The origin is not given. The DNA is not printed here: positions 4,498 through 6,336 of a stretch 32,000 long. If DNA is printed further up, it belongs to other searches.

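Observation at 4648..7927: Low-GC two-gene island (Zn-ribbon DPPY methyltransferase + unknown 512-aa protein) wedged into a housekeeping gene string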

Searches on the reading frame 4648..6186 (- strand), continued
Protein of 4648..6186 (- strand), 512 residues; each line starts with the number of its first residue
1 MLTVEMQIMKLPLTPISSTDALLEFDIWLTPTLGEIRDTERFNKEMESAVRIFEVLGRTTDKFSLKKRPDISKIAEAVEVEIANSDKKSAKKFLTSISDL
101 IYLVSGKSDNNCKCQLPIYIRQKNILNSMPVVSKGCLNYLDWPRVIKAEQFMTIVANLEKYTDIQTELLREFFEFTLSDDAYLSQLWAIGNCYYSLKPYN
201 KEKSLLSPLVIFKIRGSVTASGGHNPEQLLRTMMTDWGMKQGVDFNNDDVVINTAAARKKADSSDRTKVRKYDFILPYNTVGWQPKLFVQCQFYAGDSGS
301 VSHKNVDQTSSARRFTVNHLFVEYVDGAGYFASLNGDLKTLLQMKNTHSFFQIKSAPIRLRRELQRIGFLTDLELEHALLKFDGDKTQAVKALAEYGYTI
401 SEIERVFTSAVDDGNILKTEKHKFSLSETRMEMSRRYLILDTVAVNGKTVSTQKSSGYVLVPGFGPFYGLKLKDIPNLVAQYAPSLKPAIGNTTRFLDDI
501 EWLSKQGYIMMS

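Call 26: search_protein_representatives(alignment_id=A1)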
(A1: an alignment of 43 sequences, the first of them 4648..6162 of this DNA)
Query: 43 sequences, 513 profile positions. Proteins with E-value up to 0.001 (for the whole library): 295; up to 1e-10: 241; up to 1e-30: 142. The best 150 are listed.
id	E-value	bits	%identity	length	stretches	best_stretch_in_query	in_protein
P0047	7.6e-250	846.4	-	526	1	1-513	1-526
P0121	3.1e-233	791.6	-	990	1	1-512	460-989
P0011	6.3e-232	787.3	-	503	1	1-513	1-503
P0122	1.7e-229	779.2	-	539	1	1-512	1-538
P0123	1.8e-220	749.5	-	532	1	1-512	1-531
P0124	8.2e-208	707.7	-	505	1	1-512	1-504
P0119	2.1e-206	703.1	-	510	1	1-512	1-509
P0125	7.1e-206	701.3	-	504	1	1-512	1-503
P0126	2.0e-204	696.5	-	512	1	1-512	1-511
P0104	2.8e-204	696.1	-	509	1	1-511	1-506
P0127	2.2e-199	679.9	-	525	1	1-511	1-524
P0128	3.1e-197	672.8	-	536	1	1-512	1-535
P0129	3.4e-196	669.3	-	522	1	1-511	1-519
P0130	1.1e-193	661.1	-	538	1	1-512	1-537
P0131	1.7e-192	657.1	-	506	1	1-512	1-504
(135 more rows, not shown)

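Call 27: fold_search(model_id=the predicted structure, library=pdb)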
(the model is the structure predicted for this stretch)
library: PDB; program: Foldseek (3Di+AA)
matches with E <= 10: 557; with E <= 0.001: 0
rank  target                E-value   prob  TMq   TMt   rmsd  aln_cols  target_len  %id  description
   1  1on2_A                3.0e-01  0.77  0.13  0.36  10.2       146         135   12  Bacillus subtilis Manganese Transport Regulator (MntR), D8M Mutant, Bound to Manganese (released 2003-07-15)
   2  2f5f_A                4.0e-01  0.72  0.12  0.37  11.1       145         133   12  Bacillus subtilis manganese transport regulator (MNTR) bound to manganese, AC conformation, pH 8.5 (released 2006-03-07)
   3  6kta_B                4.2e-01  0.77  0.13  0.39  11.0       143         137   12  Crystal structure of B. halodurans MntR in apo form (released 2019-12-04)
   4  2ev6_B                4.2e-01  0.72  0.12  0.36  11.0       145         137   12  Bacillus subtilis manganese transport regulator (MNTR) bound to zinc (released 2006-03-07)
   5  2ev6_A                4.5e-01  0.69  0.12  0.37  11.0       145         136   12  Bacillus subtilis manganese transport regulator (MNTR) bound to zinc (released 2006-03-07)
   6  4hx8_A                5.0e-01  0.66  0.12  0.37  11.1       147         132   12  Structure of metal-free MNTR mutant E11K (released 2012-11-21)
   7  7a26_EEE              5.2e-01  0.08  0.07  0.10  23.9       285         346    9  Structure of soluble SmhA crystal form 1 of the tripartite alpha-pore forming toxin, Smh, from Serratia marcescens. (released 2021-03-31)
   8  2f5c                  7.1e-01  0.57  0.12  0.35  10.4       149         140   13  Bacillus subtilis Manganese transport regulator (MNTR) bound to manganese, hexagonal crystal form (released 2006-03-07)
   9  7a26_HHH              7.4e-01  0.08  0.08  0.10  23.8       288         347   10  Structure of soluble SmhA crystal form 1 of the tripartite alpha-pore forming toxin, Smh, from Serratia marcescens. (released 2021-03-31)
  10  4yif_F                7.8e-01  0.75  0.12  0.37   6.0        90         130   26  Crystal structure of Rv0880 (released 2015-06-10)
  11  8bii_G                7.8e-01  0.75  0.11  0.17   6.8        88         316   18  O-Methyltransferase Plu4895 (mutant H229N) in complex with SAH (released 2023-03-08)
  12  1lnw_F                7.8e-01  0.69  0.12  0.39   9.8       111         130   13  CRYSTAL STRUCTURE OF THE MEXR REPRESSOR OF THE MEXAB-OPRM MULTIDRUG EFFLUX OPERON OF PSEUDOMONAS AERUGINOSA (released 2002-09-11)
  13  2qww_F                8.1e-01  0.89  0.12  0.37   5.8        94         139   19  Crystal structure of multiple antibiotic-resistance repressor (MarR) (YP_013417.1) from Listeria monocytogenes 4b F236 (released 2007-08-21)
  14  7el2_B                8.1e-01  0.63  0.12  0.40  11.6       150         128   11  Crystal structure of apo-HpaR from Acinetobacter baumannii (released 2022-01-19)
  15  2qqb                  8.5e-01  0.99  0.13  0.29   2.4        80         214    6  Crystal Structure of DtxR(M10A C102D) Complexed with Nickel(II) (released 2007-10-30)
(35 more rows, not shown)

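Call 29: search_solved_structures(query=A1, max_evalue=10, show_alignments=2)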
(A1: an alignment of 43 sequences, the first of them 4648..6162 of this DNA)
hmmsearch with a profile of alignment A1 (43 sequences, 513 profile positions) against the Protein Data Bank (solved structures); distinct sequences matched with E-value up to 10: 2.
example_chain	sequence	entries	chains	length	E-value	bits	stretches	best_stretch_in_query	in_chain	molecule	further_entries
4q25_A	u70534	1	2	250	0.38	12.6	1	151-213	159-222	Phosphate-specific transport system accessory protein PhoU homolog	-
8vl3_A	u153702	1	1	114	2.9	9.7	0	359-414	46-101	De novo designed protein F3 parent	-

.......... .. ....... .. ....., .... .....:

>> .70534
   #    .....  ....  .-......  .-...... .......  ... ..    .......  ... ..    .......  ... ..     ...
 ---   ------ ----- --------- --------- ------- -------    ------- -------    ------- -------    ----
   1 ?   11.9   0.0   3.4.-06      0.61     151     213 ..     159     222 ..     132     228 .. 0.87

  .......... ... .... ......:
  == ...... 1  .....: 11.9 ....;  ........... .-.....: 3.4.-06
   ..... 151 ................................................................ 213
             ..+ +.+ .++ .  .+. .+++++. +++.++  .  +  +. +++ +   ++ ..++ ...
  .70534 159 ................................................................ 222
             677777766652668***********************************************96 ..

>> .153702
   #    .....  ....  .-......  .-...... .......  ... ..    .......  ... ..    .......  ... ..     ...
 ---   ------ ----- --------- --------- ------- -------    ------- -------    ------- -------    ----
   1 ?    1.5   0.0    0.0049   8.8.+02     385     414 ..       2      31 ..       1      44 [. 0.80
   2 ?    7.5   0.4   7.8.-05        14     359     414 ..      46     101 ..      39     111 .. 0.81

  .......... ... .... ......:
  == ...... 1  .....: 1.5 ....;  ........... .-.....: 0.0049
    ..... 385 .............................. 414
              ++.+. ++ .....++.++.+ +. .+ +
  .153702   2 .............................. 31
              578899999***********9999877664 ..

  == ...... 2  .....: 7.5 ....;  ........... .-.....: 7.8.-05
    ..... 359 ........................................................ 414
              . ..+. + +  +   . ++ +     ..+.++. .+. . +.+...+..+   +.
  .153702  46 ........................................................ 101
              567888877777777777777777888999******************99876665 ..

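Call 30: search_protein_families(library=phrogs, proteins=[window:4648-6162:-], max_evalue=1)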
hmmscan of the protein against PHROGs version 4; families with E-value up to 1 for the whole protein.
window:4648-6162:- (504 aa): 0 families

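Call 49: search_solved_structures(query=L002:6677-8011:+, max_evalue=0.00001)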
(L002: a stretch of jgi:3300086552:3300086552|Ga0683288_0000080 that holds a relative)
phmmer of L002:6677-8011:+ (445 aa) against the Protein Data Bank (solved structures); distinct sequences matched with E-value up to 0.00001: 49.
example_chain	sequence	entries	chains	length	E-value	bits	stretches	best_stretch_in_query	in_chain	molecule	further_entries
1dct_A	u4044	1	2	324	9.3e-36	127.1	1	6-180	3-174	PROTEIN (MODIFICATION METHYLASE HAEIII)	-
3ubt_Y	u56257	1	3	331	1.6e-34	123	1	6-180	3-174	Modification methylase HaeIII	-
3g7u_A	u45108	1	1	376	4.4e-32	114.9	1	4-172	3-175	Cytosine-specific methyltransferase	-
9mvy_A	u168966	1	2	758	6.7e-25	91.3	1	69-428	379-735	DNA (cytosine-5)-methyltransferase 1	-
7ubu_A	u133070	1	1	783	7.4e-25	91.1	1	69-428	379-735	DNA (cytosine-5)-methyltransferase 1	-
4fsx_A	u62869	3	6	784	7.4e-25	91.1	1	69-428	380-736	DNA (cytosine-5)-methyltransferase 1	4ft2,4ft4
10mh_A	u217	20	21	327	1.9e-24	89.8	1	7-180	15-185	PROTEIN (CYTOSINE-SPECIFIC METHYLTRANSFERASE HHAI) | HaeIII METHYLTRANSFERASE | Modification methylase HhaI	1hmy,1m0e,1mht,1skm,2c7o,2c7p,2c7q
1svu_A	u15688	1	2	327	1.9e-24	89.8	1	7-180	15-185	Modification methylase HhaI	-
1fjx_A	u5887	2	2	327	1.9e-24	89.8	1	7-180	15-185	HHAI DNA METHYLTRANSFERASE | MODIFICATION METHYLASE HHAI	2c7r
2i9k_A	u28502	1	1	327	2.6e-24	89.3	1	7-180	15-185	Modification methylase HhaI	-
2uyh_A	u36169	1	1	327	3.3e-24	89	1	7-180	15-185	MODIFICATION METHYLASE HHAI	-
2zcj_A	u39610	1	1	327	5e-24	88.4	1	7-180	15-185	Modification methylase HhaI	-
2uyc_A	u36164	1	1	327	9.5e-24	87.5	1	7-180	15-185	MODIFICATION METHYLASE HHAI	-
2uz4_A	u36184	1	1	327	9.5e-24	87.5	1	7-180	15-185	MODIFICATION METHYLASE HHAI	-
2z6u_A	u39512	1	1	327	1.2e-23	87.1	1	7-180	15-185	Modification methylase HhaI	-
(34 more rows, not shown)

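Call 50: search_protein_families(library=ncbifam, proteins=[L002:6677-8011:+, L046:7515-8261:+, L076:2026-3327:-, L002:6121-6564:-], max_evalue=0.00001)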
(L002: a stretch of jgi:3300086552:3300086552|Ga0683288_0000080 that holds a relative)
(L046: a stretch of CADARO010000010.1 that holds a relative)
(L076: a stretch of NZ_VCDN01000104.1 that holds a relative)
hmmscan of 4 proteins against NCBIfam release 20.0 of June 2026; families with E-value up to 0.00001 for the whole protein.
L002:6677-8011:+ (445 aa): 2 families
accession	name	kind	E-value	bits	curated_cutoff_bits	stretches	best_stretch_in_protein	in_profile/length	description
TIGR00675.1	dcm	superfamily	3.3e-58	197.9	100.65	2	6-189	1-186/329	DNA (cytosine-5-)-methyltransferase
NF007772.0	PRK10458.1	subfamily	7.2e-19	67.7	710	1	6-172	91-291/472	DNA cytosine methylase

L046:7515-8261:+ (249 aa): 3 families
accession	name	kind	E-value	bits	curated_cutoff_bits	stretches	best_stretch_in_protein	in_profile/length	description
NF008572.0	PRK11524.1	equivalog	5.2e-13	48.8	292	1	177-245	191-259/294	adenine-specific DNA-methyltransferase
NF050803.1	DnaMtaseCcrMCaul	equivalog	9.7e-13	47.7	830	1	176-243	181-248/350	adenine-specific DNA-methyltransferase CcrM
NF010253.0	PRK13699.1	subfamily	1.1e-06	28.5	244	1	167-244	129-207/226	DNA methyltransferase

L076:2026-3327:- (433 aa): 2 families
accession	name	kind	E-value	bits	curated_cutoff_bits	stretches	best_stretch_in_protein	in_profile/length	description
NF050803.1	DnaMtaseCcrMCaul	equivalog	1.9e-10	40.2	830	1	280-380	146-237/350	adenine-specific DNA-methyltransferase CcrM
NF008572.0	PRK11524.1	equivalog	4.2e-10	39.2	292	0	325-381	197-247/294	adenine-specific DNA-methyltransferase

L002:6121-6564:- (147 aa): 1 family
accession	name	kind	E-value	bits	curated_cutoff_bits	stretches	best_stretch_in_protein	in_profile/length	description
TIGR00632.1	vsr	subfamily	1.4e-25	89.9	97.85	1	19-128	9-119/119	DNA mismatch endonuclease Vsr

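Call 55: search_dna_similar(query=window:4648-6162:-, collection=phages, mode=protein, max_rows=10)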
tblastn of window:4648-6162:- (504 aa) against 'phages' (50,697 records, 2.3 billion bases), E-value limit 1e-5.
No match.

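Call 58: fold_search(model_id=the predicted structure, library=viral)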
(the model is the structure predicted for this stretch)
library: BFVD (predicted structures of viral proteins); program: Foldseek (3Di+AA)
matches with E <= 10: 340; with E <= 0.001: 0
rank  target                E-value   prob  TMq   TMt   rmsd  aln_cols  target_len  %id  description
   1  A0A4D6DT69            3.6e-01  0.97  0.17  0.36   5.0       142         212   11  Uncharacterized protein [Klebsiella phage vB_KpnM_IME346]
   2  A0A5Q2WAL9            4.0e-01  0.54  0.09  0.37  13.8       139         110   16  (no name in the UniProt tables at hand)
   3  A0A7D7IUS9            4.2e-01  0.05  0.06  0.04  34.5       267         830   13  (no name in the UniProt tables at hand)
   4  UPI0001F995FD         5.0e-01  0.04  0.10  0.06  26.5       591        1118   12  (no name look-up for this kind of identifier)
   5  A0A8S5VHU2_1          5.9e-01  0.06  0.13  0.07  28.6       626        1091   11  Tail tape measure [Siphoviridae sp. cthu813]
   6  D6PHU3                5.9e-01  0.04  0.11  0.09  27.2       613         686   10  (no name in the UniProt tables at hand)
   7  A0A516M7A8            6.2e-01  0.44  0.16  0.38   9.2       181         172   11  (no name in the UniProt tables at hand)
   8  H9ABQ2                6.5e-01  0.90  0.13  0.42   7.7        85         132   18  ORF1 [Halogeometricum pleomorphic virus 1]
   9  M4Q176                6.8e-01  0.51  0.10  0.33  10.1       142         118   13  (no name in the UniProt tables at hand)
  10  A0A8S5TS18            6.8e-01  0.11  0.09  0.11  18.8       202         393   11  Endonuclease-like protein [Siphoviridae sp. ctEw721]
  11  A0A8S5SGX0            6.8e-01  0.03  0.08  0.05  43.9       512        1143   12  Minor tail protein [Siphoviridae sp. ctBCr48]
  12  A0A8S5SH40            7.1e-01  0.41  0.14  0.19  16.3       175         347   11  Endonuclease-like protein [Siphoviridae sp. ctBCr48]
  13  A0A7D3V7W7            7.4e-01  0.11  0.09  0.07  16.3       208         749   13  HrpA-like RNA helicase [Fadolivirus FV1/VV64]
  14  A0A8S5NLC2            7.8e-01  0.06  0.15  0.10  26.7       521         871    9  Minor capsid protein [Siphoviridae sp. ctFbs2]
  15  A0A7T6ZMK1            8.1e-01  0.84  0.09  0.45   5.0        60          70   17  Uncharacterized protein [Vibrio phage PH669]
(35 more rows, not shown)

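Call 60: search_dna_similar(query=L002:6677-8011:+, collection=plasmids, mode=protein, max_rows=12, max_evalue=1e-30)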
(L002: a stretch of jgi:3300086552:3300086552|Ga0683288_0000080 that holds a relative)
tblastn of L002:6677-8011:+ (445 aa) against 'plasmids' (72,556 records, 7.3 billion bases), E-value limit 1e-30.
Records with a match: 19; places in all: 19; records where one place covers at least 80% of the query: 13.
Best place of each record, by identity: <60% 19.
By first word of the organism name: Escherichia 9; Salmonella 2; Acinetobacter 2; Enterococcus 1; Priestia 1; Vagococcus 1; Psychrobacter 1; Providencia 1; Photobacterium 1.
By predicted mobility (MOB-suite, as given by PLSDB): mobilizable 10; non-mobilizable 7; conjugative 2.
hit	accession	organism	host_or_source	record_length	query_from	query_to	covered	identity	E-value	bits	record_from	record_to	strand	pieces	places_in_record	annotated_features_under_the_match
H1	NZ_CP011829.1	Enterococcus faecium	Homo sapiens,wohle organism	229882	6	433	96%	31.0%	6e-43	169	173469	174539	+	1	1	DNA cytosine methyltransferase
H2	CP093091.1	Salmonella enterica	-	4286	7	431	96%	28.8%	7e-38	154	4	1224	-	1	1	none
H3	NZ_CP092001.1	Salmonella enterica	Homo sapiens,whole organism,feces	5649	7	421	93%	29.3%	7e-38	154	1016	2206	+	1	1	DNA cytosine methyltransferase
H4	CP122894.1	Escherichia coli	Sus scrofa,feces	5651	7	421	93%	29.3%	9e-38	153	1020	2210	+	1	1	DNA cytosine methyltransferase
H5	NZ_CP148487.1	Escherichia coli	Chicken,single cell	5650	7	421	93%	29.3%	1e-37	153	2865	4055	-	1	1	DNA cytosine methyltransferase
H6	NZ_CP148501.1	Escherichia coli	-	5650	7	421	93%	29.3%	1e-37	153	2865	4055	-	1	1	DNA cytosine methyltransferase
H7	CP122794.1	Escherichia coli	Sus scrofa,feces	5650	7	421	93%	29.3%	1e-37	153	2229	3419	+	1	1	DNA cytosine methyltransferase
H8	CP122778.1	Escherichia coli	Sus scrofa,feces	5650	7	421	93%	29.3%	1e-37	153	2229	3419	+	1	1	DNA cytosine methyltransferase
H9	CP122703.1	Escherichia coli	Sus scrofa,feces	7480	7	421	93%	29.3%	1e-37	153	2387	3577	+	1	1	DNA cytosine methyltransferase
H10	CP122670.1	Escherichia coli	Sus scrofa,feces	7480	7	421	93%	29.3%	1e-37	153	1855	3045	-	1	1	DNA cytosine methyltransferase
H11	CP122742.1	Escherichia coli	Sus scrofa,feces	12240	7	421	93%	29.3%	1e-37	153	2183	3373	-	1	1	DNA cytosine methyltransferase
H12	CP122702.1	Escherichia coli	Sus scrofa,feces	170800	7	421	93%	29.3%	2e-37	153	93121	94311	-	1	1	DNA cytosine methyltransferase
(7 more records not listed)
